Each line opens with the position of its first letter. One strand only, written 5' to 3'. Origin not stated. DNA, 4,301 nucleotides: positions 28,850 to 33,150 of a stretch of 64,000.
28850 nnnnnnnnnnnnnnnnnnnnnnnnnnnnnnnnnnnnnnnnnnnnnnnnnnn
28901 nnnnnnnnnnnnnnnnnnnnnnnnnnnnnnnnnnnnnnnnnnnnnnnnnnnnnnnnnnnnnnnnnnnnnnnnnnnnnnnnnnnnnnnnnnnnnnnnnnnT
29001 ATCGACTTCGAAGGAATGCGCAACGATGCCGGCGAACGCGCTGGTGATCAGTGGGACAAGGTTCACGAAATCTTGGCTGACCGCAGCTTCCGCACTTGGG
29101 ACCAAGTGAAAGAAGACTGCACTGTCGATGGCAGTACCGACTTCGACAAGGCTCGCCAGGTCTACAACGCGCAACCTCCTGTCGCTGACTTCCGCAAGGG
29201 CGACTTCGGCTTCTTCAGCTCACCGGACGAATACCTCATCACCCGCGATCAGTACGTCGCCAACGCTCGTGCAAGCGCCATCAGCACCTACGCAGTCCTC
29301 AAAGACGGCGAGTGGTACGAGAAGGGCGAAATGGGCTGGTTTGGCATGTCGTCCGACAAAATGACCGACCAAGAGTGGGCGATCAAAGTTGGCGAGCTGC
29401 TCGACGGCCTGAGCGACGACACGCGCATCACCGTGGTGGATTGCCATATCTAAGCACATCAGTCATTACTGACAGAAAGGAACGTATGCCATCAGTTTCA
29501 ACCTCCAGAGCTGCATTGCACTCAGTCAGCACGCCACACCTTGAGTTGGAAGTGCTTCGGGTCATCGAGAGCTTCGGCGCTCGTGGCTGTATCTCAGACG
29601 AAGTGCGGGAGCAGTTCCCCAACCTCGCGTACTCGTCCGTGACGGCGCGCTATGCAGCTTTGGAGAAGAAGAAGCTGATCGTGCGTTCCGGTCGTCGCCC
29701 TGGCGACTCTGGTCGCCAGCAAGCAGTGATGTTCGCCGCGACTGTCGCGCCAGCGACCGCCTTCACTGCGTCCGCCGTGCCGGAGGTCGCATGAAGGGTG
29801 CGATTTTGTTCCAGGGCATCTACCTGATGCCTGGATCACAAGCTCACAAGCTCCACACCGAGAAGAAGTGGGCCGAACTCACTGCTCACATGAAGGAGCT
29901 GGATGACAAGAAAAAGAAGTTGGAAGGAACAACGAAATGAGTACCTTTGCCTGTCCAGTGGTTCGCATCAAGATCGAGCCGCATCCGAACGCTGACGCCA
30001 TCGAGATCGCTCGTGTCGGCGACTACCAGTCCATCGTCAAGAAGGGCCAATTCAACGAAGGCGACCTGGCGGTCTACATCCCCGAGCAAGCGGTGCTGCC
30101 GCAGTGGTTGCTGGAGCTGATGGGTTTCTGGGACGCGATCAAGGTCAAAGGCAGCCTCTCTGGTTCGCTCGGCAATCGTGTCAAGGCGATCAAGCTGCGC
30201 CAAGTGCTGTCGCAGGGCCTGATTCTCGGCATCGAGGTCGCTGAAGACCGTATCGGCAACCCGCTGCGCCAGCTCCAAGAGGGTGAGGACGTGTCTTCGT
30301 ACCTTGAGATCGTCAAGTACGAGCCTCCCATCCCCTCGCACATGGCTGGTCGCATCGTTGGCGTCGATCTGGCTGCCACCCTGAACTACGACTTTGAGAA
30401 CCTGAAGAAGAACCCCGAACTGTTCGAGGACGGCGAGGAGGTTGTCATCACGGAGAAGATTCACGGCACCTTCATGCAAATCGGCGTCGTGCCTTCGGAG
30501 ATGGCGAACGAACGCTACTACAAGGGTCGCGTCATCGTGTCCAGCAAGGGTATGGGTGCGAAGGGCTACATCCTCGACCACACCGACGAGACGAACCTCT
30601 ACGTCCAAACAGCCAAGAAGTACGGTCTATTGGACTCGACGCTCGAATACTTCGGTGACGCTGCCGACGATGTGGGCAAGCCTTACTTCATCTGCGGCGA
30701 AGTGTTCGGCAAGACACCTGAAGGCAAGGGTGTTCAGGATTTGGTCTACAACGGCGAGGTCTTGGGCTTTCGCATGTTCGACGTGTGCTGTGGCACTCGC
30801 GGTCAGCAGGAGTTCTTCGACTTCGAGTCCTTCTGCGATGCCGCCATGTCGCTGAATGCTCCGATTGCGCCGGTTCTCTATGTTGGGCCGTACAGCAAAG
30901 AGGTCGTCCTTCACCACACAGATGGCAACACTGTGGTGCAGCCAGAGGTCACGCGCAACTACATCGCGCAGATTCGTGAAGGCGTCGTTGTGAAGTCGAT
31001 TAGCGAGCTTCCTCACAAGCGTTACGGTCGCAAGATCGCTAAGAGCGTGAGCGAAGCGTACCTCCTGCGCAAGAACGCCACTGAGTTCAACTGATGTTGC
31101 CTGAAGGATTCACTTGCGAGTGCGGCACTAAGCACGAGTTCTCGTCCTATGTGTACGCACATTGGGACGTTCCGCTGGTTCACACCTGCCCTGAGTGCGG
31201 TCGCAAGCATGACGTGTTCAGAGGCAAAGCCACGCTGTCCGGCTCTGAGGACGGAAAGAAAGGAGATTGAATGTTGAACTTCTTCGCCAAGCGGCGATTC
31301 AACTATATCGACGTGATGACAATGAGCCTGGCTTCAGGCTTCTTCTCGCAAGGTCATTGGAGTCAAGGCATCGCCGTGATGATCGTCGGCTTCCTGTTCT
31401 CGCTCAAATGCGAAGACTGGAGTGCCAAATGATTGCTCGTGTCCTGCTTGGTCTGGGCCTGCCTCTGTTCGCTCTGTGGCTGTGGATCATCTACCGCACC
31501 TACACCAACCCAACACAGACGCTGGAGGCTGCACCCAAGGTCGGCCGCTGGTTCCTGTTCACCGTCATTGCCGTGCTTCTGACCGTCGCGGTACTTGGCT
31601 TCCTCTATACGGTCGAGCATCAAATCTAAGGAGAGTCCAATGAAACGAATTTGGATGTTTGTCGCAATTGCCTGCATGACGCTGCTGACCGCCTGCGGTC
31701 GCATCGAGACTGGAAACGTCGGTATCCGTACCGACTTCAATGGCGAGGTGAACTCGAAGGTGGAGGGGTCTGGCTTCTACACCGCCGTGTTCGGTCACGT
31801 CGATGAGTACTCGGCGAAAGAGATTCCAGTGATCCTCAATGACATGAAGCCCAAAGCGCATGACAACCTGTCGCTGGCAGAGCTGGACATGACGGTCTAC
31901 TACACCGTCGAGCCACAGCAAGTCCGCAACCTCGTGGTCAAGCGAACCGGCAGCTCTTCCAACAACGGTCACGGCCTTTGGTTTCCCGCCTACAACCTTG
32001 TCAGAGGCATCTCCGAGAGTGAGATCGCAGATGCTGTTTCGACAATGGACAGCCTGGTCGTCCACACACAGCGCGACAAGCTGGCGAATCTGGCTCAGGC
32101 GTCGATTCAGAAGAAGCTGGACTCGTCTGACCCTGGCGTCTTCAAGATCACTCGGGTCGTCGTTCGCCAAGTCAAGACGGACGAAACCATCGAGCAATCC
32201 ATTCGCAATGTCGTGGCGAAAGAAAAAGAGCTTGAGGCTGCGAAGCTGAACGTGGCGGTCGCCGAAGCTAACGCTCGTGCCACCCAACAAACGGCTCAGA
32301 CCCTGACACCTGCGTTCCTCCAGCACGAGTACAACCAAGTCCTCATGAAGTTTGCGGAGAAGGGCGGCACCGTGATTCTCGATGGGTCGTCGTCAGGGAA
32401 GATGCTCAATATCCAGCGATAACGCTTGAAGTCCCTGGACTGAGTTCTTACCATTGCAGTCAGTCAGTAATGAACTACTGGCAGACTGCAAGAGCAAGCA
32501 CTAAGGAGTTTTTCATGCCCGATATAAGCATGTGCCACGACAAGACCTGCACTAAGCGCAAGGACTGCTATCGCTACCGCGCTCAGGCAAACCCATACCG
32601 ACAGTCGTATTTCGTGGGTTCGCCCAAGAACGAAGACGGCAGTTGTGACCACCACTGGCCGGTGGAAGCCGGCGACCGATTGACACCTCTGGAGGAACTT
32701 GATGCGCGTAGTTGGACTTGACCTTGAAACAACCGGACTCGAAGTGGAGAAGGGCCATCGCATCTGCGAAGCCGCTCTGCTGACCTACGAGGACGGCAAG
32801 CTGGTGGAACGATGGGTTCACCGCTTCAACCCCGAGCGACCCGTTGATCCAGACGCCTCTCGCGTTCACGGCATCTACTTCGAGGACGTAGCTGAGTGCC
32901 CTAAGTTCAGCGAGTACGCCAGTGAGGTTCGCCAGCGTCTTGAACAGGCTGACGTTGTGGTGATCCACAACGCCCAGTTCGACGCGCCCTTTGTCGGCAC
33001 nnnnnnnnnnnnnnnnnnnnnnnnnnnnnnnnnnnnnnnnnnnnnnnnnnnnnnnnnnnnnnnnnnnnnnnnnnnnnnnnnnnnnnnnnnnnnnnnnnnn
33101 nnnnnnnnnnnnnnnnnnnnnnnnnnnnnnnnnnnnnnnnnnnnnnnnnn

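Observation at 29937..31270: RNA ligase fused to a tRNA-binding (Myf/EMAP-type) OB domain, followed by a coupled zinc-ribbon protein: putative tRNA-repair enzyme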

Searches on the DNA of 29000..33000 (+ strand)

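Call 8: search_dna_similar(query=window:29000-33000:+, collection=phages, mode=near, max_rows=15)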
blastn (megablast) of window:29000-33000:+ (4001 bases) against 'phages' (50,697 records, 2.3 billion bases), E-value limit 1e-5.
No match.

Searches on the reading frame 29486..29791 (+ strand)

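Call 52: search_protein_families(library=pfam, proteins=[window:29486-29791:+], max_evalue=0.01)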
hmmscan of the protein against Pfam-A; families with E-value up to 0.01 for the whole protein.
window:29486-29791:+ (102 aa): 0 families

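Call 53: search_protein_families(library=phrogs, proteins=[window:29486-29791:+], max_evalue=0.001)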
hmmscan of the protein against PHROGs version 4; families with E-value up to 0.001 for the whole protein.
window:29486-29791:+ (102 aa): 1 family
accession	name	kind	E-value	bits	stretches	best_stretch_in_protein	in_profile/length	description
phrog_1123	-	unknown function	4.2e-06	27.6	1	5-85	16-96/112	-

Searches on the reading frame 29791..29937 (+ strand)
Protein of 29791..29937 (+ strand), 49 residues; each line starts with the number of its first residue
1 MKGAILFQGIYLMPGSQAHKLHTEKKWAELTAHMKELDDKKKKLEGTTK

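Call 52: search_protein_families(library=pfam, proteins=[window:29791-29937:+], max_evalue=0.01)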
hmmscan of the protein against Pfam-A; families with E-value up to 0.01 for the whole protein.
window:29791-29937:+ (49 aa): 0 families

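Call 53: search_protein_families(library=phrogs, proteins=[window:29791-29937:+], max_evalue=0.001)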
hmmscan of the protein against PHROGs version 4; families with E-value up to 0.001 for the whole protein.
window:29791-29937:+ (49 aa): 1 family
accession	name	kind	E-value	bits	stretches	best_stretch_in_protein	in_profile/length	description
phrog_6391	-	unknown function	6.7e-13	49.6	1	2-46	3-47/49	-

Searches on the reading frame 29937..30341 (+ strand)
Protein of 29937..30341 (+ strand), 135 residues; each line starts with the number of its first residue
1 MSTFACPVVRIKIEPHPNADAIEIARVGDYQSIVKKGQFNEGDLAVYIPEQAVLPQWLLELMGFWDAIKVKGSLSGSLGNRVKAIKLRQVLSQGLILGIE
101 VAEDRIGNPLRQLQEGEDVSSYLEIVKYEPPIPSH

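Call 50: predict_structure(alignment_id=A2)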
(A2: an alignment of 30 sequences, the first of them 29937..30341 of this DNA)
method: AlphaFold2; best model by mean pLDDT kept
length: 135 residues; sequences in the alignment: 30
mean_pLDDT: 87.2   pTM: 0.79
mean pLDDT of the five models: 87.2, 80.1, 76.4, 71.6, 70.3
residues with pLDDT >= 90: 57; 70-90: 72; 50-70: 5; < 50: 1
segments of 3 or more residues with pLDDT < 50: none
pLDDT, mean of each block of 10 residues (from residue 1): 82 89 86 89 91 92 92 91 87 89 75 86 90 77
secondary structure, 60 per line:
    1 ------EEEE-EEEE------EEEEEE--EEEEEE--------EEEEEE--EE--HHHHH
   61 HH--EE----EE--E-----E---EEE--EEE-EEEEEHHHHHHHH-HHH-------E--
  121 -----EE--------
elements in order: E7-10 E12-15 E22-27 E30-35 E44-49 H56-62 E85-87 E90-92 E94-98 H99-106
